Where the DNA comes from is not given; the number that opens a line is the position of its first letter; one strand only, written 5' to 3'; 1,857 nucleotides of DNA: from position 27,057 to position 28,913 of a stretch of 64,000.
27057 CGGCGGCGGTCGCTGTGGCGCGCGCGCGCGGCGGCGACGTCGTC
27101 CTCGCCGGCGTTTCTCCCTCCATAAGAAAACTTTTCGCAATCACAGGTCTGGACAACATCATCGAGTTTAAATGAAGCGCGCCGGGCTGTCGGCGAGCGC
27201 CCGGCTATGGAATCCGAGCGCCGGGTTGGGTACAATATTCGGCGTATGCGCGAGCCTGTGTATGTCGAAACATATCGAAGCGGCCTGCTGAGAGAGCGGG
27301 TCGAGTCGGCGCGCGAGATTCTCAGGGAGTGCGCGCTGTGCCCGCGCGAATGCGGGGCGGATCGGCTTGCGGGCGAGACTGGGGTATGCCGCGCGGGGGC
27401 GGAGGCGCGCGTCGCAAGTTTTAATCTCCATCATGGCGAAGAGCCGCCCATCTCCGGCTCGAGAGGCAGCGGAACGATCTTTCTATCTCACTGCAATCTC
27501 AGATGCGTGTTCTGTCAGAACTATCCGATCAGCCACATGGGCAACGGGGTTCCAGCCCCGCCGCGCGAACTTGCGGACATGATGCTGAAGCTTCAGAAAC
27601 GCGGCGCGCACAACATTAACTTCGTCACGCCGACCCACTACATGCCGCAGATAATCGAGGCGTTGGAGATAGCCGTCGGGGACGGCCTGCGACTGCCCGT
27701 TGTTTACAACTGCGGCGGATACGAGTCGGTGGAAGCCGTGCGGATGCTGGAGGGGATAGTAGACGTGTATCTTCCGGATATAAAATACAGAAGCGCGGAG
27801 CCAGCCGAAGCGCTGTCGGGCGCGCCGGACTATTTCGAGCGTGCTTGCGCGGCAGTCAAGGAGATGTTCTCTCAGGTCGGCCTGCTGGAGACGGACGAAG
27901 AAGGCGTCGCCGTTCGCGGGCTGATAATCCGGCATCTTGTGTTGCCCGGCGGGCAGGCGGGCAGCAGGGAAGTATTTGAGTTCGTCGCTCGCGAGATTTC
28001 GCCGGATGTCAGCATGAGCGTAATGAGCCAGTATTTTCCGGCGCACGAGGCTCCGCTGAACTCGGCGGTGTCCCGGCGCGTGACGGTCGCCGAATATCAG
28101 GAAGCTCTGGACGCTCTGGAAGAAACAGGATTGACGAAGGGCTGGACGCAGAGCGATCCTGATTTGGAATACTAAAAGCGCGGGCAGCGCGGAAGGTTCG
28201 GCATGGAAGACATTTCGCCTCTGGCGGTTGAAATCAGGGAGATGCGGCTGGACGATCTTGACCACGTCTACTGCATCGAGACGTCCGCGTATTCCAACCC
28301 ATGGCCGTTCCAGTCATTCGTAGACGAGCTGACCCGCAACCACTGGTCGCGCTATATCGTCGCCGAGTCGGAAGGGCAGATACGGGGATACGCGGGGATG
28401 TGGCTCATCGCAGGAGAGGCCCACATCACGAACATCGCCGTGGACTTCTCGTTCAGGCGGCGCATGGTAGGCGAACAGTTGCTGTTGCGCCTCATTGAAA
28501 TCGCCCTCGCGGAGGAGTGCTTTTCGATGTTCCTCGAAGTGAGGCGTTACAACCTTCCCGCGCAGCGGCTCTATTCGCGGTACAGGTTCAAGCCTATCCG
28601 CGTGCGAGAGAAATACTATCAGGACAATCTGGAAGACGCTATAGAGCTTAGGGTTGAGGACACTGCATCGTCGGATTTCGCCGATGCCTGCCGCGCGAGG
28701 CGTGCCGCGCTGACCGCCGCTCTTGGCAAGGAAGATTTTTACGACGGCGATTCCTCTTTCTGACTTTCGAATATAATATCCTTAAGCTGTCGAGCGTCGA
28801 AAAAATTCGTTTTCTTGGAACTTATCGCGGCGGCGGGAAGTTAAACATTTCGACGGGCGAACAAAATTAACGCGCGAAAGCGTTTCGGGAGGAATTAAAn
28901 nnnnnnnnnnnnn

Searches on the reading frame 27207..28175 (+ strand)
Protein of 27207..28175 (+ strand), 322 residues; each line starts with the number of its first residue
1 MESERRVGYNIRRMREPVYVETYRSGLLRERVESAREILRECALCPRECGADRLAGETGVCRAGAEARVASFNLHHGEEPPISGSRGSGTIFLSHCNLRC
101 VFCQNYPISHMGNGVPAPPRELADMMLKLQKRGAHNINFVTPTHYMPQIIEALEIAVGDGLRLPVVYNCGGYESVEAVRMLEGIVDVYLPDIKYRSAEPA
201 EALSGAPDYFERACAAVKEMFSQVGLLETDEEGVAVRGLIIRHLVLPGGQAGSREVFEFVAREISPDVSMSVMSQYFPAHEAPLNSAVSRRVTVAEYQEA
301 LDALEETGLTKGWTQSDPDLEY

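Call 4: search_protein_families(library=pfam, proteins=[window:27207-28175:+], max_evalue=1)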
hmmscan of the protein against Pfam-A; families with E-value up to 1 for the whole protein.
window:27207-28175:+ (322 aa): 2 families
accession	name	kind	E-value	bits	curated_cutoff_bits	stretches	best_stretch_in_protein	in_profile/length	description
PF04055.27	Radical_SAM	-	7.1e-09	36.5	29.5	1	92-218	3-134/166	Radical SAM superfamily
PF13353.11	Fer4_12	-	0.015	16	22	1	90-139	9-58/137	4Fe-4S single cluster domain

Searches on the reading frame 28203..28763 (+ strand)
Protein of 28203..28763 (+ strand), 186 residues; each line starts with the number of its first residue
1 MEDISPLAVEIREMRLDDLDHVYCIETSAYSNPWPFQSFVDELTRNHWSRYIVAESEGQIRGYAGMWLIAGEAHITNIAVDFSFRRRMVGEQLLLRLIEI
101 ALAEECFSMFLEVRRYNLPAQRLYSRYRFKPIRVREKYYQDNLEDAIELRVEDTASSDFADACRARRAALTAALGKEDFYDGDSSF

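Call 4: search_protein_families(library=pfam, proteins=[window:28203-28763:+], max_evalue=1)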
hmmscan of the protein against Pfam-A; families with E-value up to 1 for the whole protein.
window:28203-28763:+ (186 aa): 7 families
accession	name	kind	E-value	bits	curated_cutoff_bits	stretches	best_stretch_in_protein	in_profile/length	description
PF00583.31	Acetyltransf_1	-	1.2e-15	58.2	20.7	1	21-126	3-113/116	Acetyltransferase (GNAT) family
PF13508.13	Acetyltransf_7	-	3.8e-10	40.5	27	1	48-130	2-83/84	Acetyltransferase (GNAT) domain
PF13673.13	Acetyltransf_10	-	2.8e-05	24.5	23.6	1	49-134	31-111/128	Acetyltransferase (GNAT) domain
PF13480.13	Acetyltransf_6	-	0.002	18.7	22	1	29-106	49-129/143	Acetyltransferase (GNAT) domain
PF08445.16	FR47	-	0.045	14.2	22.1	1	73-133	22-81/86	FR47-like protein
PF13527.13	Acetyltransf_9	-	0.13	12.7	25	0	10-99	1-99/127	Acetyltransferase (GNAT) domain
PF16726.11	OCRL_clath_bd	-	0.19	12.5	27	1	70-115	51-96/101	Inositol polyphosphate 5-phosphatase clathrin binding domain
